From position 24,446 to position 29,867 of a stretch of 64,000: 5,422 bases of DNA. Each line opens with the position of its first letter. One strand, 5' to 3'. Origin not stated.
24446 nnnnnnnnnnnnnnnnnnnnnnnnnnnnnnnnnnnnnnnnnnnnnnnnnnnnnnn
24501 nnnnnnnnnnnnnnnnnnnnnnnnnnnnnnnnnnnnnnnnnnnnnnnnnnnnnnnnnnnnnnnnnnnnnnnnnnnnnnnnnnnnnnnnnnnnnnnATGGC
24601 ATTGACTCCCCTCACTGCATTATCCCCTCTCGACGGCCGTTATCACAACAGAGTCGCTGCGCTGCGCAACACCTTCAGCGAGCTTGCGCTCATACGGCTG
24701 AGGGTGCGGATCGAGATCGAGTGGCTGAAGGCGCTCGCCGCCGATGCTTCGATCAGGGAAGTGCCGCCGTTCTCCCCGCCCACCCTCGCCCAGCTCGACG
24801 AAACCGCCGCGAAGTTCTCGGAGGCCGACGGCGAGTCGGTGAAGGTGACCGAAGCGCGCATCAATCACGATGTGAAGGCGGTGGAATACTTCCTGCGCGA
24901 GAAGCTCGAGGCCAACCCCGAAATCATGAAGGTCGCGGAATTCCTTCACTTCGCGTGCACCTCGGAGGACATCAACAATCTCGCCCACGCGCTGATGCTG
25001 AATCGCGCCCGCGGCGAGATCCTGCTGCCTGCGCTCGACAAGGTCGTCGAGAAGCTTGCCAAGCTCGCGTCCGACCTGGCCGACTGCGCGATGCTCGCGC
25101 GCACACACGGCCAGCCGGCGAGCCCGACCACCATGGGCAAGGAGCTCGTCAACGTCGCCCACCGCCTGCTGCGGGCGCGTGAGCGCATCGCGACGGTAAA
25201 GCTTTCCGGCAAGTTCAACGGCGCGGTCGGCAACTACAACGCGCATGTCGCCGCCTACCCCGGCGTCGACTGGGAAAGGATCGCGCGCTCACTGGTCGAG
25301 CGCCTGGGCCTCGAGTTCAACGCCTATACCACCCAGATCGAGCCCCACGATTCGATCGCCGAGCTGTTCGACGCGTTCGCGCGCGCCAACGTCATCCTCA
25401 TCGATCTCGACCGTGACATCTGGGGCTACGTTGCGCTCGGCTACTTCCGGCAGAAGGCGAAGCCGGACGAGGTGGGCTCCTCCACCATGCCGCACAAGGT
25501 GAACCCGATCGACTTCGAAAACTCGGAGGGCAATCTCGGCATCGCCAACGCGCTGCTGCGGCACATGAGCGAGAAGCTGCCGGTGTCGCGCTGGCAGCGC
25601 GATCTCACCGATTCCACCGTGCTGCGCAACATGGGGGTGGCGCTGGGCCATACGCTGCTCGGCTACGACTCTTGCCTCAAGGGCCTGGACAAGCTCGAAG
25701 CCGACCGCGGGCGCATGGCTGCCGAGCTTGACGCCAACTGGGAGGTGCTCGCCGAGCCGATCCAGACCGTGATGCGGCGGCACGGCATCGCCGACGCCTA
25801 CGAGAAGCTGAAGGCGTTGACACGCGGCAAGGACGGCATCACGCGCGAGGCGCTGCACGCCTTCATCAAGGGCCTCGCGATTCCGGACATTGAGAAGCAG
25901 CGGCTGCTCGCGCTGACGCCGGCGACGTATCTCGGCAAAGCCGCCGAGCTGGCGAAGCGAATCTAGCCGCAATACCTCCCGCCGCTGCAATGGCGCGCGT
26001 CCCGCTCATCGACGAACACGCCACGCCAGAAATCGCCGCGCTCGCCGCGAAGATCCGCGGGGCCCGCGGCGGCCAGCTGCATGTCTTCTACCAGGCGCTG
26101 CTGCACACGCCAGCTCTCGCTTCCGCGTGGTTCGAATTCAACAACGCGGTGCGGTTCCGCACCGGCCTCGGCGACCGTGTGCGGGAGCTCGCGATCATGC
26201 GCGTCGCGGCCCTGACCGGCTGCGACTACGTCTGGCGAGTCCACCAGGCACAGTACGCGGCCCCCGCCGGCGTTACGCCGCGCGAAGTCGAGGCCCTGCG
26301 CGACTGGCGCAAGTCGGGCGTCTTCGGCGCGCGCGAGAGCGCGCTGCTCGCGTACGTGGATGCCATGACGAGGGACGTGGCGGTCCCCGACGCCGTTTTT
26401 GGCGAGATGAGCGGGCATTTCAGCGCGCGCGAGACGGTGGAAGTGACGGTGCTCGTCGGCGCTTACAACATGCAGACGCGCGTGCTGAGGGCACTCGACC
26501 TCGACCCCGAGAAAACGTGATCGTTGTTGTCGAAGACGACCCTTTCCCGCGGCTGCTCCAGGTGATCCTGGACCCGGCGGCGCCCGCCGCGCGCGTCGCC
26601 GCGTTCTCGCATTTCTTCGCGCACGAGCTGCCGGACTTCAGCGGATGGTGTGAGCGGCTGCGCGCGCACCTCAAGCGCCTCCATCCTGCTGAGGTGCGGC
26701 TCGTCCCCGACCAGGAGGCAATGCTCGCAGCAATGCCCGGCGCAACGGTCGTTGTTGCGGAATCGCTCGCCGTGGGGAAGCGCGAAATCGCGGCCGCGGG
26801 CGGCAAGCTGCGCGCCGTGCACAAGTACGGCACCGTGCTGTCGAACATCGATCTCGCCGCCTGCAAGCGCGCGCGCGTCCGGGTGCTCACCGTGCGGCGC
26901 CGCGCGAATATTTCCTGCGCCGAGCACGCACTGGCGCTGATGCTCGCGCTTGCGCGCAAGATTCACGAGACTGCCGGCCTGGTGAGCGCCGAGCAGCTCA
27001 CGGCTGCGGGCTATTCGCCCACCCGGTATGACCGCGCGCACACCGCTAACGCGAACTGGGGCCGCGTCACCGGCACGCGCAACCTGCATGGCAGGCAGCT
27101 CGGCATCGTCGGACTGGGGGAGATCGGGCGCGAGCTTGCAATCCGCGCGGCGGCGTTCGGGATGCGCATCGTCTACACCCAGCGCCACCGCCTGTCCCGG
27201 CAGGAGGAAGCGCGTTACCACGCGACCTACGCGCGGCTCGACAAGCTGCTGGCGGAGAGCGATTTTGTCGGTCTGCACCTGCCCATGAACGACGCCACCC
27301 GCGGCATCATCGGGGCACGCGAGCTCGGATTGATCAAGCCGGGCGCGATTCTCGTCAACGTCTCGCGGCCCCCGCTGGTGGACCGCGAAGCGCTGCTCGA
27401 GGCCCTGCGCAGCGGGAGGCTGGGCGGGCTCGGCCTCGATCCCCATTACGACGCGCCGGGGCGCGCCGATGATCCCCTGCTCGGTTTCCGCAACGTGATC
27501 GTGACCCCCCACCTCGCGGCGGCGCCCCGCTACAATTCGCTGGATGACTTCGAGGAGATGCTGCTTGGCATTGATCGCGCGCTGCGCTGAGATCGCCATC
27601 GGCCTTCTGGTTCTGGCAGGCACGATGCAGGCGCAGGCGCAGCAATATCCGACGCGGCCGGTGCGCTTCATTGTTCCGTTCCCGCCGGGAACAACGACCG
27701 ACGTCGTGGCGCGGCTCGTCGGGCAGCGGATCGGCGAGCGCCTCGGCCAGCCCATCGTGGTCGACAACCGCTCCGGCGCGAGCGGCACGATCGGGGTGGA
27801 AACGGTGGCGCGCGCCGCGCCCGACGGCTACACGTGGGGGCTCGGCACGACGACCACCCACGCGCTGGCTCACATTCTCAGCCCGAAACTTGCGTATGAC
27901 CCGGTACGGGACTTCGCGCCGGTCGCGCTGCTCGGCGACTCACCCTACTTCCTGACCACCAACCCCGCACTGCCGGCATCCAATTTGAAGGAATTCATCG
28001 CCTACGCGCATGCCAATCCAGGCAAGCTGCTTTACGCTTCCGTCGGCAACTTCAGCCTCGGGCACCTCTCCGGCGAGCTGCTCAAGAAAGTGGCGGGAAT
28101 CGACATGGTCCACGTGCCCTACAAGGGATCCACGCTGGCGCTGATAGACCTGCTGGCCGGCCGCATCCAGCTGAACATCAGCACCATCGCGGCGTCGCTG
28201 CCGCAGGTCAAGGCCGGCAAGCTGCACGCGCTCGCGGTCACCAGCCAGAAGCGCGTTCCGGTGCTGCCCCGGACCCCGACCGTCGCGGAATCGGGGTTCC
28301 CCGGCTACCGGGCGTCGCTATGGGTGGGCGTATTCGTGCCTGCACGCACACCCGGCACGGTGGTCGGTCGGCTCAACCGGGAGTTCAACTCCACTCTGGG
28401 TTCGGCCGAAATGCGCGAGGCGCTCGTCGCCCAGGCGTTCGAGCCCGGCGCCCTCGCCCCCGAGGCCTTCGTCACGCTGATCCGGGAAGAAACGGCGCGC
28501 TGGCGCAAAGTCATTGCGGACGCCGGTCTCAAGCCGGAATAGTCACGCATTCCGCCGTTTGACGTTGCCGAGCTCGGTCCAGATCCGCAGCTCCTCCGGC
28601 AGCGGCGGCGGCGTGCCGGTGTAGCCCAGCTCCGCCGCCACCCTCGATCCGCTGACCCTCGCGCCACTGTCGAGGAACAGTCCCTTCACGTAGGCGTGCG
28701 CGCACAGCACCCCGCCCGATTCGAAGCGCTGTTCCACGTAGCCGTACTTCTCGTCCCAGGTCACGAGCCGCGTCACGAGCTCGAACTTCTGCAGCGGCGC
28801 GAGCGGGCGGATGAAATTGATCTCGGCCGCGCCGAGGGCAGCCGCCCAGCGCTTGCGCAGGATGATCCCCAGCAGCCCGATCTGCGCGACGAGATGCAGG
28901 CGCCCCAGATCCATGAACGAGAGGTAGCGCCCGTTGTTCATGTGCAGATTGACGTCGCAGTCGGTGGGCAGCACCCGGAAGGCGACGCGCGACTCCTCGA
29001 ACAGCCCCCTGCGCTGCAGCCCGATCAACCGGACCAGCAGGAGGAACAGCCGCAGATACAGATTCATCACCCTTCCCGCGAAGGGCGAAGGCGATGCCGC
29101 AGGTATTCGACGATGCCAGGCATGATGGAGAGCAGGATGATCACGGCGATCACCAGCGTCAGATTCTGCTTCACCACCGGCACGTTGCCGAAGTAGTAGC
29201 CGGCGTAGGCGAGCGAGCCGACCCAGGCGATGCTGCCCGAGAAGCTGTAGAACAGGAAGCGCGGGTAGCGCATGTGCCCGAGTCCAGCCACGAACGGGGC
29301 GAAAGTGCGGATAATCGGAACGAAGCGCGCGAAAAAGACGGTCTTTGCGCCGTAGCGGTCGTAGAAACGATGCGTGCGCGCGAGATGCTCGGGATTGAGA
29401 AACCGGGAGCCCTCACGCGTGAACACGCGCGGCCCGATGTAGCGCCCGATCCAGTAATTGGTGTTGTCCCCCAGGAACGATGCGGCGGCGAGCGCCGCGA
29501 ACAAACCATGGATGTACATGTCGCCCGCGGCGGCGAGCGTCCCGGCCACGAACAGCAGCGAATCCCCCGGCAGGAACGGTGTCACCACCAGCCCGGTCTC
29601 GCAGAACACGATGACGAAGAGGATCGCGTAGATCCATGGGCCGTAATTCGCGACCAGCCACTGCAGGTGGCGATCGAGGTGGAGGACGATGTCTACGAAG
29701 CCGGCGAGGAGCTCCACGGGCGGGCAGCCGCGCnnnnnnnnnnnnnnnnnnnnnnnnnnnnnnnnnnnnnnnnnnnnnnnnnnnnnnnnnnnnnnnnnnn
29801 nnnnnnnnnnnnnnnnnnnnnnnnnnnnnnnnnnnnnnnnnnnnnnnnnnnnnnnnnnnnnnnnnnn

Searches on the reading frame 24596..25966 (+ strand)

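Call 46: search_protein_families(library=pfam, proteins=[window:24596-25966:+], max_evalue=0.00001)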
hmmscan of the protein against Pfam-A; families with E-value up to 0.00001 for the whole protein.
window:24596-25966:+ (456 aa): 2 families
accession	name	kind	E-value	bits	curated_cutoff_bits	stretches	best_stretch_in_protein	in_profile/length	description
PF00206.25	Lyase_1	-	3.6e-54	184.7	27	1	14-312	1-305/312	Lyase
PF08328.16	ASL_C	-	2.6e-49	166.5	35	1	331-446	1-115/115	Adenylosuccinate lyase C-terminal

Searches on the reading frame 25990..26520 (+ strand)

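Call 46: search_protein_families(library=pfam, proteins=[window:25990-26520:+], max_evalue=0.00001)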
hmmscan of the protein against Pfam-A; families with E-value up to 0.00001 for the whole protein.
window:25990-26520:+ (176 aa): 1 family
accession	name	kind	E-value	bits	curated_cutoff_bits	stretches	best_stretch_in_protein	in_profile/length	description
PF02627.25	CMD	-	1.9e-15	57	23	1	41-124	1-83/84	Carboxymuconolactone decarboxylase family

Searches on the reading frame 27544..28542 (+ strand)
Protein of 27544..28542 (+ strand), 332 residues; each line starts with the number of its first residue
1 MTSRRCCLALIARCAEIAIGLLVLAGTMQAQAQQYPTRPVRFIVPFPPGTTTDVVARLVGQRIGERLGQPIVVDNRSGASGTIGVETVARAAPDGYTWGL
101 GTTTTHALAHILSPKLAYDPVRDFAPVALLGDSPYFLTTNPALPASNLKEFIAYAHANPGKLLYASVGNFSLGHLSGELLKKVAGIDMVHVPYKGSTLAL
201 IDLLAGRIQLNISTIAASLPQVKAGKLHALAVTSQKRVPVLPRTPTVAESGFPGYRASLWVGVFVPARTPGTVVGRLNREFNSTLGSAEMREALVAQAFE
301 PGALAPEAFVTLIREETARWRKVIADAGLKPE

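Call 46: search_protein_families(library=pfam, proteins=[window:27544-28542:+], max_evalue=0.00001)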
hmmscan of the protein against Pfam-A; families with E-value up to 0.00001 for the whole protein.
window:27544-28542:+ (332 aa): 1 family
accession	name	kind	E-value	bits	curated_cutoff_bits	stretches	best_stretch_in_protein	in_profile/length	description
PF03401.19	TctC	-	4.9e-73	246.4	27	1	55-329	1-274/274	Tripartite tricarboxylate transporter family receptor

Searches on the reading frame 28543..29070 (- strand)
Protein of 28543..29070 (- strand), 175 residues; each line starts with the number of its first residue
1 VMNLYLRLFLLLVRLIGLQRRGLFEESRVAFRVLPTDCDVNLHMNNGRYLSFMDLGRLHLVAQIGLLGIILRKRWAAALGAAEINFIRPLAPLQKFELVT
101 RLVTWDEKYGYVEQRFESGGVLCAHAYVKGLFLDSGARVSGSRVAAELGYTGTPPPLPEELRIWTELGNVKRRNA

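Call 46: search_protein_families(library=pfam, proteins=[window:28543-29070:-], max_evalue=0.00001)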
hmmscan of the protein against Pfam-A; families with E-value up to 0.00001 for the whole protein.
window:28543-29070:- (175 aa): 1 family
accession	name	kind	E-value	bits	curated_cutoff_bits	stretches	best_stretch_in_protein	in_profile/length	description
PF13279.12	4HBT_2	-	1.6e-26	93.6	25.5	1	33-164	1-121/122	Thioesterase-like superfamily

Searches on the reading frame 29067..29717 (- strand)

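Call 46: search_protein_families(library=pfam, proteins=[window:29067-29717:-], max_evalue=0.00001)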
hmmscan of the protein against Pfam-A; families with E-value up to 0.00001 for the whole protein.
window:29067-29717:- (216 aa): 1 family
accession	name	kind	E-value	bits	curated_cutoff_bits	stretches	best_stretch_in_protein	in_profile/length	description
PF09335.16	VTT_dom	-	1.3e-22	81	33.9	1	50-174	2-122/123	VTT domain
